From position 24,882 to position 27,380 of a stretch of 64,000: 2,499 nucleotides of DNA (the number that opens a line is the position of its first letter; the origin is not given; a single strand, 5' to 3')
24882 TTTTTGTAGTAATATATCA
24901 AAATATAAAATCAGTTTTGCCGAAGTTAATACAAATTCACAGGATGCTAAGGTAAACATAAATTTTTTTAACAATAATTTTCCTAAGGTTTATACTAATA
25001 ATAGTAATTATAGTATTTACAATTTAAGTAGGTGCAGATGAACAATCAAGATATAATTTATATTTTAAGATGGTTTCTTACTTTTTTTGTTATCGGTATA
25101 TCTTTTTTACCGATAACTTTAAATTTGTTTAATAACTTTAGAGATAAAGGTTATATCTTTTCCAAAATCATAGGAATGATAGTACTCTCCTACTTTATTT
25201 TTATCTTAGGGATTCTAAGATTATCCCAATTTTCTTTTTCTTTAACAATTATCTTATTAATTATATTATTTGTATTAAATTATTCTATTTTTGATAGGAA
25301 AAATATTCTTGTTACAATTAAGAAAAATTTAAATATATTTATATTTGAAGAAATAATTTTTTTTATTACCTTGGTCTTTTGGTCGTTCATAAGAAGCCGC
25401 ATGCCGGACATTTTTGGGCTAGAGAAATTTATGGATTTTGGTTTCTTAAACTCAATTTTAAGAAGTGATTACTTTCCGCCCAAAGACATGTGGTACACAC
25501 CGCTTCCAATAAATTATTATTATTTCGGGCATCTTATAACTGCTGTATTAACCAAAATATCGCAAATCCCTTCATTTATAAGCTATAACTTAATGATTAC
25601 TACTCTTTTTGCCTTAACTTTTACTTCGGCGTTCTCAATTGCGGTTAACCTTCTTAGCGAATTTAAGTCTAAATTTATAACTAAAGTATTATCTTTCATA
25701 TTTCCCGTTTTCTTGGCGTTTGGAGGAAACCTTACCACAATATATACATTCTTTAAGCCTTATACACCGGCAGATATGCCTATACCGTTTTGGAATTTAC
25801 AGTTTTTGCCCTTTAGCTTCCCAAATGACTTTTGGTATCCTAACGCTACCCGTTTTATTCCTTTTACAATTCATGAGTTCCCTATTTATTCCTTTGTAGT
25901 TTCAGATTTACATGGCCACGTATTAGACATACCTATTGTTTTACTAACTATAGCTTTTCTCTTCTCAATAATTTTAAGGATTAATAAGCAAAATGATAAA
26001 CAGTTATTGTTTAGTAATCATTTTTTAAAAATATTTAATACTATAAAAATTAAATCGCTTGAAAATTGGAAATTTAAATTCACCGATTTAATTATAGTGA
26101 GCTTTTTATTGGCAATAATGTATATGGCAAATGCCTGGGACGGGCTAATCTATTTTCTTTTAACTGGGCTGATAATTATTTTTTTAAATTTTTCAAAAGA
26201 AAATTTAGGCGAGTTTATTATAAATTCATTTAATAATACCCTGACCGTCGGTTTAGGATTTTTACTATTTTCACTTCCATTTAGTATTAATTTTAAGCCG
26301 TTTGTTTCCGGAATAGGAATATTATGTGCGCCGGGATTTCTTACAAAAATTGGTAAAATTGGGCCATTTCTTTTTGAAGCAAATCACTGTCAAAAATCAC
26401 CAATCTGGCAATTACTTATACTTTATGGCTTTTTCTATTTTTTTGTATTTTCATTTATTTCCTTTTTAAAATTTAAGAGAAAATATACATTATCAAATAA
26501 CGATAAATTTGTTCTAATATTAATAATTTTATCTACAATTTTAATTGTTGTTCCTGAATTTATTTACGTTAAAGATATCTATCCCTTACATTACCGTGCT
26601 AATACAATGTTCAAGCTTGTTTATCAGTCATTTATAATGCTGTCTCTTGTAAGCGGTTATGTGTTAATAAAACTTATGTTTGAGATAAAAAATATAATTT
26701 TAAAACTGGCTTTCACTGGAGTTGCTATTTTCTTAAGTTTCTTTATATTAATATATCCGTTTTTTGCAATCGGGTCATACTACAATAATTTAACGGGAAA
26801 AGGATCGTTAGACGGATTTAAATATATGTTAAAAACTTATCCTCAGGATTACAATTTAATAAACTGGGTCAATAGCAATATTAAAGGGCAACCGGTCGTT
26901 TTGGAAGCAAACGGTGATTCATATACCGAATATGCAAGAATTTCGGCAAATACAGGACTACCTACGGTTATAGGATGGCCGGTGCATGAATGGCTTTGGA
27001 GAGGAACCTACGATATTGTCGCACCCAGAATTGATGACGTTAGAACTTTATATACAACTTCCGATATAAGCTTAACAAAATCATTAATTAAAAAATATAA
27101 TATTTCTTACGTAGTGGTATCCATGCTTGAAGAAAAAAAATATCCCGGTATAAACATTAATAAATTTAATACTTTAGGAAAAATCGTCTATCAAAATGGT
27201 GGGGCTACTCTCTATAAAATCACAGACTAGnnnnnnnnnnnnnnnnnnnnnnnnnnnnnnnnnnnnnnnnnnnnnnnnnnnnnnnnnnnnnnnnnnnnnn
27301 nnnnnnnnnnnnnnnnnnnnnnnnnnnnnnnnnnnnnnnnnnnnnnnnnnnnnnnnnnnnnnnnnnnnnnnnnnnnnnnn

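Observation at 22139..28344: Second glycan locus: Glf-like flavoenzyme, two very large GT-C-like membrane proteins (one with the Chlor_Arch_YYY motif) and an LCP ligase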

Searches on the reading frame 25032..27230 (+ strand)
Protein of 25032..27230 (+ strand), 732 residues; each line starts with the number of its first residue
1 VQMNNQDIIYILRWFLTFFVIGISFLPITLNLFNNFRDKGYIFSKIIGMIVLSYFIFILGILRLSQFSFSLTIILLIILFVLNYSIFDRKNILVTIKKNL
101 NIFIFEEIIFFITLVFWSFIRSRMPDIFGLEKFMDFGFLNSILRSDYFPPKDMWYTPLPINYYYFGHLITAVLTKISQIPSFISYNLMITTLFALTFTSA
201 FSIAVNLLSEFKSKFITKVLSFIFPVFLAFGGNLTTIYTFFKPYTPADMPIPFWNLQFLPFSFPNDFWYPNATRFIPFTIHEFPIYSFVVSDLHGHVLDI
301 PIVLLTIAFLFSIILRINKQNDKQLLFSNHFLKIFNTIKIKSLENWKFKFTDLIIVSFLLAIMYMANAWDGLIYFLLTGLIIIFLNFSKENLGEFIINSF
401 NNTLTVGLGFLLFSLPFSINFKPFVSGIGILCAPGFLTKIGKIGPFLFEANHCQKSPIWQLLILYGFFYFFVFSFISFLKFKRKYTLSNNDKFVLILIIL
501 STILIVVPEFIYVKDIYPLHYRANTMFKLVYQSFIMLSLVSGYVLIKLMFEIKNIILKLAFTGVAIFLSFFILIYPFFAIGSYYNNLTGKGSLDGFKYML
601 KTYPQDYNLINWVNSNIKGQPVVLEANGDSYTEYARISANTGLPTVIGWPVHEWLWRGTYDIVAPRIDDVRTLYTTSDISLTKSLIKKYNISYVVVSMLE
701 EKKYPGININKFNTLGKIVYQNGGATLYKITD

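Call 4: search_protein_families(library=pfam, proteins=[window:25032-27230:+], max_evalue=0.01)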
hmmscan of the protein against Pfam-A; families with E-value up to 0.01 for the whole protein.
window:25032-27230:+ (732 aa): 1 family
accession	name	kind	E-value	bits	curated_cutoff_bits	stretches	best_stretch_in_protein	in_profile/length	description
PF10060.15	DUF2298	-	2e-96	324.3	27.8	2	51-480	1-387/488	Uncharacterized membrane protein (DUF2298)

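Call 5: search_protein_families(library=ncbifam, proteins=[window:25032-27230:+], max_evalue=0.01)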
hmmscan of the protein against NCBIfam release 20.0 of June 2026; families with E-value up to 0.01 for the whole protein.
window:25032-27230:+ (732 aa): 1 family
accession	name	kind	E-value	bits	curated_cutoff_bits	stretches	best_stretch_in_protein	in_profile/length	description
TIGR03662.1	Chlor_Arch_YYY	subfamily_domain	4.3e-146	488.5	300.25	2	8-476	2-424/727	chlor_Arch_YYY domain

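Call 16: find_homologous_proteins(query=window:25032-27230:+, max_evalue=0.00001)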
Query window:25032-27230:+ (732 aa): 3322 proteins with E <= 0.00001 among 8000 candidates; the best 120 are listed.
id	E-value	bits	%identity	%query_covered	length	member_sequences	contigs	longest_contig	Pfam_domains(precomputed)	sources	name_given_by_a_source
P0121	0.0e+0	1589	100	100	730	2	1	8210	PF10060.16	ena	-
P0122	0.0e+0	1027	65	99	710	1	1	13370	PF10060.16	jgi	jgi:uncharacterized membrane protein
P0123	0.0e+0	1027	64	99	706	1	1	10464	PF10060.16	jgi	jgi:YYY domain-containing protein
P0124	0.0e+0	1016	63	99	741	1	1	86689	PF10060.16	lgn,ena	-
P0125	1.4e-298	1011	64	99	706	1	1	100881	PF10060.16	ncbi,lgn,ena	-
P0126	2.0e-297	1007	64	99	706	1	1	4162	PF10060.16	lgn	-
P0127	2.0e-293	994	64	99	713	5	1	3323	PF10060.16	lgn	-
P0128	2.3e-291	987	63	100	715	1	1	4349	PF10060.16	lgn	-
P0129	1.3e-290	984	62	99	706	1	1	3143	PF10060.16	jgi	jgi:YYY domain-containing protein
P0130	2.0e-290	984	62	99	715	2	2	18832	PF10060.16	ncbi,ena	ncbi:MAG: DUF2298 domain-containing protein [Patescibacteria group bacterium]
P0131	1.3e-289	981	63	100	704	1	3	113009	PF10060.16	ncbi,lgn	-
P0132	1.6e-289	981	61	100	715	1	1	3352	PF10060.16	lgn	-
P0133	4.1e-289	980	63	100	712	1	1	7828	PF10060.16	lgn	-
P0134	2.4e-288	977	62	99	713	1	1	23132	PF10060.16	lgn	-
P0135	5.8e-288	976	63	99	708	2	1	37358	PF10060.16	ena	-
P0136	2.0e-287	974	63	99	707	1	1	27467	PF10060.16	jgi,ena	-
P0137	6.9e-287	972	62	100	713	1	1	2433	PF10060.16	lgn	-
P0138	7.2e-286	969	62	99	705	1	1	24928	PF10060.16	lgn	-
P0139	1.8e-285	967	62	100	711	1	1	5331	PF10060.16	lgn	-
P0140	2.1e-285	967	63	99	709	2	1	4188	PF10060.16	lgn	-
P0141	2.8e-285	967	62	99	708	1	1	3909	PF10060.16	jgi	jgi:uncharacterized membrane protein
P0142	5.4e-285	966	61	100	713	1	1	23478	PF10060.16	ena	-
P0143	9.6e-285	965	61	99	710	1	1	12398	PF10060.16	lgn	-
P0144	1.1e-283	962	61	99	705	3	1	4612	PF10060.16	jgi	-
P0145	1.4e-283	961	61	99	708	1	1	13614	PF10060.16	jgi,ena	-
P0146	5.6e-283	959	62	100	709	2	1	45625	PF10060.16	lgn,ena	-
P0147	6.5e-283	959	62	100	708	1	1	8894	PF10060.16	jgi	jgi:uncharacterized membrane protein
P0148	1.3e-282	958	61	100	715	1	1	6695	PF10060.16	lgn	-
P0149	3.2e-282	957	61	100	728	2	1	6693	PF10060.16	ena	-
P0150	4.1e-282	956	61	99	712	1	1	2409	PF10060.16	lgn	-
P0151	1.5e-281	954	62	100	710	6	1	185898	PF10060.16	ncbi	-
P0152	4.5e-281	953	59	100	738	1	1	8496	PF10060.16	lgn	-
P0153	6.5e-281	952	63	100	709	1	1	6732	PF10060.16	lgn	-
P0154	1.2e-280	952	61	99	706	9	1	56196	PF10060.16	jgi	jgi:YYY domain-containing protein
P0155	2.0e-280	951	61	99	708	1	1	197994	PF10060.16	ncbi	-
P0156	2.5e-280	950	60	99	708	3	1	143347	PF10060.16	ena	-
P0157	2.5e-280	950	61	100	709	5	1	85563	PF10060.16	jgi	jgi:uncharacterized membrane protein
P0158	6.3e-280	949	61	99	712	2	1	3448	PF10060.16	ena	-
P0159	8.0e-280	949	61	99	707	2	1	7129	PF10060.16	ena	-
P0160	1.2e-279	948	61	99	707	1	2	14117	PF10060.16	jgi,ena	-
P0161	1.9e-279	948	62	99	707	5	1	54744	PF10060.16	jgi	jgi:YYY domain-containing protein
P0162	4.1e-279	946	61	99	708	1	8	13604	PF10060.16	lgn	-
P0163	7.1e-279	946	60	99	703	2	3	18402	PF10060.16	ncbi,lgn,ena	-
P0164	2.0e-276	938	59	100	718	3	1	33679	PF10060.16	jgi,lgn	jgi:uncharacterized membrane protein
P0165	7.9e-275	932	60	99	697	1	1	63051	PF10060.16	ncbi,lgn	-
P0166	8.7e-275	932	59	99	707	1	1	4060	PF10060.16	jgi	jgi:uncharacterized membrane protein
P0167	9.3e-275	932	59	100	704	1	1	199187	PF10060.16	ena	-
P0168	1.5e-274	931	61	99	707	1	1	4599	PF10060.16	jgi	jgi:uncharacterized membrane protein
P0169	2.8e-274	930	55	99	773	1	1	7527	PF10060.16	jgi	jgi:uncharacterized membrane protein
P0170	3.1e-274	930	63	95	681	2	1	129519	PF10060.16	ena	-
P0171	3.9e-274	930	60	100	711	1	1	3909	PF10060.16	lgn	-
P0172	4.0e-274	930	60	99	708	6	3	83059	PF10060.16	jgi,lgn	jgi:uncharacterized membrane protein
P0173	5.7e-274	929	60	99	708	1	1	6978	PF10060.16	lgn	-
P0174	6.2e-274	929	60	99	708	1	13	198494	PF10060.16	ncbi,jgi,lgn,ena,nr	ncbi:MAG TPA: DUF2298 domain-containing protein [Patescibacteria group bacterium]|jgi:YYY domain-con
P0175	2.1e-273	928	59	99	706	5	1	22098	PF10060.16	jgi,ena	-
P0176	2.1e-272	924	61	99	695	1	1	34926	PF10060.16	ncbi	-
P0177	3.0e-272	924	60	99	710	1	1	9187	PF10060.16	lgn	-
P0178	3.2e-272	924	59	100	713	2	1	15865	PF10060.16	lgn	-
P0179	5.5e-272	923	60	99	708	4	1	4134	PF10060.16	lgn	-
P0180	1.3e-271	922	59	100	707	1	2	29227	PF10060.16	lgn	-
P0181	1.9e-271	921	58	100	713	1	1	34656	PF10060.16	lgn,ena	-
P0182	4.7e-270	917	59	100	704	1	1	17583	PF10060.16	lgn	-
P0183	1.4e-269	915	58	100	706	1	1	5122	PF10060.16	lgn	-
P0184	7.1e-269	913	58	100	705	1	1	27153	PF10060.16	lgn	-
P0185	7.2e-269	913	59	100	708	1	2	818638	PF10060.16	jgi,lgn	jgi:uncharacterized membrane protein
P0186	1.4e-268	912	57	99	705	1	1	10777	PF10060.16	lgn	-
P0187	1.9e-267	908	59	98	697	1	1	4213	PF10060.16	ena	-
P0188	3.4e-267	907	59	100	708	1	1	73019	PF10060.16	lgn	-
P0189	4.5e-266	903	58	99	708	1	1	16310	PF10060.16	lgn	-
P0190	2.3e-265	901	57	99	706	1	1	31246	PF10060.16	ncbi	-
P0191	7.7e-264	896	58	98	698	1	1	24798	PF10060.16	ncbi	-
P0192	1.5e-263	895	59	99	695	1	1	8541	PF10060.16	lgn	-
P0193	2.0e-263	895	58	99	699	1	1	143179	PF10060.16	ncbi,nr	ncbi:MAG: hypothetical protein HY344_00275 [Candidatus Levybacteria bacterium]|nr:hypothetical prote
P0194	3.0e-263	894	60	99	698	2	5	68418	PF10060.16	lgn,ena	-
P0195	1.5e-262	892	56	100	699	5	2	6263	PF10060.16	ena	-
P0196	2.2e-262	891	60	93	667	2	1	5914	PF10060.16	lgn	-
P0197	8.6e-262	889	56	99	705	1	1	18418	PF10060.16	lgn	-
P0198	1.2e-261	889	56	99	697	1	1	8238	PF10060.16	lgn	-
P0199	2.4e-261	888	57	99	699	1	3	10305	PF10060.16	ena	-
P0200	2.2e-260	885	56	100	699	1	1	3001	PF10060.16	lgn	-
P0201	2.6e-260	884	56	100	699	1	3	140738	PF10060.16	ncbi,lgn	-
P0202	2.8e-260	884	57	100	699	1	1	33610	PF10060.16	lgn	-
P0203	3.9e-260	884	57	99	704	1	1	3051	PF10060.16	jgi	jgi:uncharacterized membrane protein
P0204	6.8e-260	883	55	100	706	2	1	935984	PF10060.16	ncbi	-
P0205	5.7e-259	880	56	99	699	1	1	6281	PF10060.16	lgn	-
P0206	6.2e-259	880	55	99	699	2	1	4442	PF10060.16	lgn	-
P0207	4.9e-258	877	57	99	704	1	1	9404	PF10060.16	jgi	jgi:uncharacterized membrane protein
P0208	8.4e-258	876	56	99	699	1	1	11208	PF10060.16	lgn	-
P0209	8.8e-258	876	56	99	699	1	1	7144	PF10060.16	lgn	-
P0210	2.7e-257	874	55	99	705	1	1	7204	PF10060.16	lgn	-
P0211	1.6e-256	872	55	100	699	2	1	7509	PF10060.16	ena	-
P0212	3.2e-256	871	56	99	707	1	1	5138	PF10060.16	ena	-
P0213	6.4e-256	870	56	98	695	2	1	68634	PF10060.16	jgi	-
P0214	1.2e-255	869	62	89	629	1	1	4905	PF10060.16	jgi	jgi:uncharacterized membrane protein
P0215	1.2e-255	869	55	100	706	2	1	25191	PF10060.16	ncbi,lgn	-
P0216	3.0e-255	868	64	84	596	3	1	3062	PF10060.16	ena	-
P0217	1.4e-254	865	57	99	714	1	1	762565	PF10060.16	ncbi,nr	ncbi:MAG: hypothetical protein HYV37_00870 [Candidatus Levyibacteriota bacterium]|nr:MAG: hypothetic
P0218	2.4e-254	865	54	99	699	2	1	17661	PF10060.16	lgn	-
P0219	5.8e-254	863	57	96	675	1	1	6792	PF10060.16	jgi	-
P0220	8.6e-254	863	56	99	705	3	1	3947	PF10060.16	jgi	-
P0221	1.6e-253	862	55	99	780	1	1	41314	PF10060.16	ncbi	-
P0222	5.0e-253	860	56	99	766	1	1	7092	PF10060.16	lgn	-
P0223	9.9e-253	859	57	99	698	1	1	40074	PF10060.16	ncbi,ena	ncbi:MAG: DUF2298 domain-containing protein [Patescibacteria group bacterium]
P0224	2.2e-252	858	55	99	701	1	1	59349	PF10060.16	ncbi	-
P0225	7.1e-252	856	57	99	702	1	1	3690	PF10060.16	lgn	-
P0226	1.1e-251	856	57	99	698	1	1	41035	PF10060.16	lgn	-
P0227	8.1e-251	853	56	100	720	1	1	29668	PF10060.16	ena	-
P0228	2.0e-250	852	56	99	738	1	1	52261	PF10060.16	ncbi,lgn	-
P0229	3.1e-250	851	55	99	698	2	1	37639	PF10060.16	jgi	jgi:uncharacterized membrane protein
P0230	7.7e-250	850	63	83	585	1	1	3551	PF10060.16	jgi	jgi:YYY domain-containing protein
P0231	8.4e-250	850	55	99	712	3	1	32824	PF10060.16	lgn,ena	-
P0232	2.3e-249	848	54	100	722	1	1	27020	PF10060.16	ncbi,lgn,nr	ncbi:hypothetical protein HZA75_06495 [Candidatus Roizmanbacteria bacterium]|nr:hypothetical protein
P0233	2.3e-249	848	57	99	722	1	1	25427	PF10060.16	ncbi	-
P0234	3.4e-249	848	57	99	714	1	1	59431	PF10060.16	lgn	-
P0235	1.2e-248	846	62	87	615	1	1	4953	PF10060.16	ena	-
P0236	1.3e-248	846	56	99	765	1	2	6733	PF10060.16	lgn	-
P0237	3.1e-248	844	56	99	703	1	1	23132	PF10060.16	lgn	-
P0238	3.7e-248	844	54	99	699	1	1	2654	PF10060.16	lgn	-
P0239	6.0e-248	843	59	92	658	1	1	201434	PF10060.16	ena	-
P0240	2.6e-247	841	62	85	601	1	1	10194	PF10060.16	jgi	jgi:uncharacterized membrane protein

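Call 29: predict_structure(alignment_id=A1)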
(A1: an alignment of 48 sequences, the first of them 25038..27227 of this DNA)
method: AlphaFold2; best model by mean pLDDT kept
length: 730 residues; sequences in the alignment: 48
mean_pLDDT: 80.6   pTM: 0.88
mean pLDDT of the five models: 80.6, 79.4, 77.0, 75.7, 73.2
residues with pLDDT >= 90: 334; 70-90: 204; 50-70: 130; < 50: 62
segments of 3 or more residues with pLDDT < 50: 267-271, 281-291, 324-344, 439-446, 651-660
pLDDT, mean of each block of 10 residues (from residue 1): 92 98 96 95 98 95 96 98 87 94 96 90 59 82 88 70 84 94 90 93 90 83 77 58 61 71 48 57 46 66 97 76 47 41 68 96 83 94 78 88 95 82 59 58 48 72 86 92 89 95 80 51 68 91 93 94 86 68 76 83 91 93 77 85 73 45 76 95 93 93 91 95 91
secondary structure, 60 per line:
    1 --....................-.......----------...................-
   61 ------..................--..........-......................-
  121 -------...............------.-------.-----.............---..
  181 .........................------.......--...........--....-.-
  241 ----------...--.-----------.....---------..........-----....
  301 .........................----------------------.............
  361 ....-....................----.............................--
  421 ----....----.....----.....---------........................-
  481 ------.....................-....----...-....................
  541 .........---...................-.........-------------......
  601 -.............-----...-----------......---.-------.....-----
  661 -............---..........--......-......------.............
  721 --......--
elements in order (helices of 4 or more, strands of 3 or more residues): H3-22 H24-30 H41-59 H67-84 H87-96 H98-119 H128-142 H163-175 H179-205 H212-218 H221-231 H234-237 H268-272 H282-291 H297-325 H348-364 H366-385 H390-418 E425-428 H433-437 H442-445 H456-479 H487-507 E509-512 H521-549 H553-571 H573-581 H595-600 H602-614 E620-622 H634-639 H651-655 H662-673 H677-686 E689-694 H696-701 H708-713 E714-720 E723-728

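Call 78: find_encoding_contigs(protein=P0232, flank=8000, max_places=1)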
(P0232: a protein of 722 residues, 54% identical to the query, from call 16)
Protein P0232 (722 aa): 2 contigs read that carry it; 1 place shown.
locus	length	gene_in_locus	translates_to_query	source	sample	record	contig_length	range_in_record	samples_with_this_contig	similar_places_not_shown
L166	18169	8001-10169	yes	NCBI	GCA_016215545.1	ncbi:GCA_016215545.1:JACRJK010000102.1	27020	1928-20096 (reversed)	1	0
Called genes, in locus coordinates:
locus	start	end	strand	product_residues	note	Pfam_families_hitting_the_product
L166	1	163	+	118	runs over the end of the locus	-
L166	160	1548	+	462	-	PF16656:Pur_ac_phosph_N (weak), PF13620:CarboxypepD_reg (faint), PF19077:Big_13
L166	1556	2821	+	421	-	PF00070:Pyr_redox (faint), PF01266:DAO, PF01593:Amino_oxidase, PF01946:Thi4 (faint), PF03486:HI0933_like (faint), PF07992:Pyr_redox_2 (weak), PF13450:NAD_binding_8, PF13454:NAD_binding_9 (faint)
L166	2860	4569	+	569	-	-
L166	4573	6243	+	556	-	PF13231:PMT_2 (weak)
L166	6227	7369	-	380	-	PF13439:Glyco_transf_4 (faint), PF00534:Glycos_transf_1, PF13692:Glyco_trans_1_4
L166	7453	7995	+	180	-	-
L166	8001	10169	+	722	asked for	PF10060:DUF2298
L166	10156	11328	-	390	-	PF03816:LytR_cpsA_psr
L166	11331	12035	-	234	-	PF00121:TIM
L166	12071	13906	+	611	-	PF00580:UvrD-helicase, PF13245:AAA_19, PF13604:AAA_30 (faint), PF01443:Viral_helicase1 (faint), PF13361:UvrD_C, PF13538:UvrD_C_2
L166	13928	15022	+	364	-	PF02388:FemAB, PF13480:Acetyltransf_6 (faint), PF02388:FemAB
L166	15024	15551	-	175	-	PF06325:PrmA (weak)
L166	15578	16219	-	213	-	PF00075:RNase_H, PF13456:RVT_3 (faint)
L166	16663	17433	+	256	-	PF00924:MS_channel_2nd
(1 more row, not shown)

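Call 79: find_encoding_contigs(protein=P0221, flank=8000, max_places=1)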
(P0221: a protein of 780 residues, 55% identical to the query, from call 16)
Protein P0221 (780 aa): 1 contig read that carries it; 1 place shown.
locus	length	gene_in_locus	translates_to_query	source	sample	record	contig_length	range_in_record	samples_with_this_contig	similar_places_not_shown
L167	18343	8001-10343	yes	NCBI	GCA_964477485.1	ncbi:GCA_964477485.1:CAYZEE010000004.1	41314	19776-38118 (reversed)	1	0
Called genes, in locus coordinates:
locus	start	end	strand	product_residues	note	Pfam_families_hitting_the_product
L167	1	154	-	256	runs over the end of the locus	PF00586:AIRS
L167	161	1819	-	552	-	PF03023:MurJ, PF13440:Polysacc_synt_3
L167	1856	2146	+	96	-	PF01649:Ribosomal_S20p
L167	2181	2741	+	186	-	-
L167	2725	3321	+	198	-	PF04350:PilO, PF10741:T2SSM_b (weak)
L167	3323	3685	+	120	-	-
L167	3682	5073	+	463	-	PF16656:Pur_ac_phosph_N (weak), PF19077:Big_13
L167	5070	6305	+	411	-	PF00070:Pyr_redox (faint), PF01266:DAO, PF01593:Amino_oxidase, PF07992:Pyr_redox_2 (faint), PF13450:NAD_binding_8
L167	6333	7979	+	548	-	-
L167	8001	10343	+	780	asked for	PF10060:DUF2298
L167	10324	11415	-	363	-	PF03816:LytR_cpsA_psr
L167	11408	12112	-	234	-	PF00121:TIM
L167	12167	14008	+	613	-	PF00580:UvrD-helicase, PF13245:AAA_19, PF13604:AAA_30 (faint), PF01443:Viral_helicase1 (faint), PF13361:UvrD_C, PF13538:UvrD_C_2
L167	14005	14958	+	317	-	PF02388:FemAB, PF13480:Acetyltransf_6, PF02388:FemAB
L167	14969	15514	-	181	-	PF08123:DOT1 (weak)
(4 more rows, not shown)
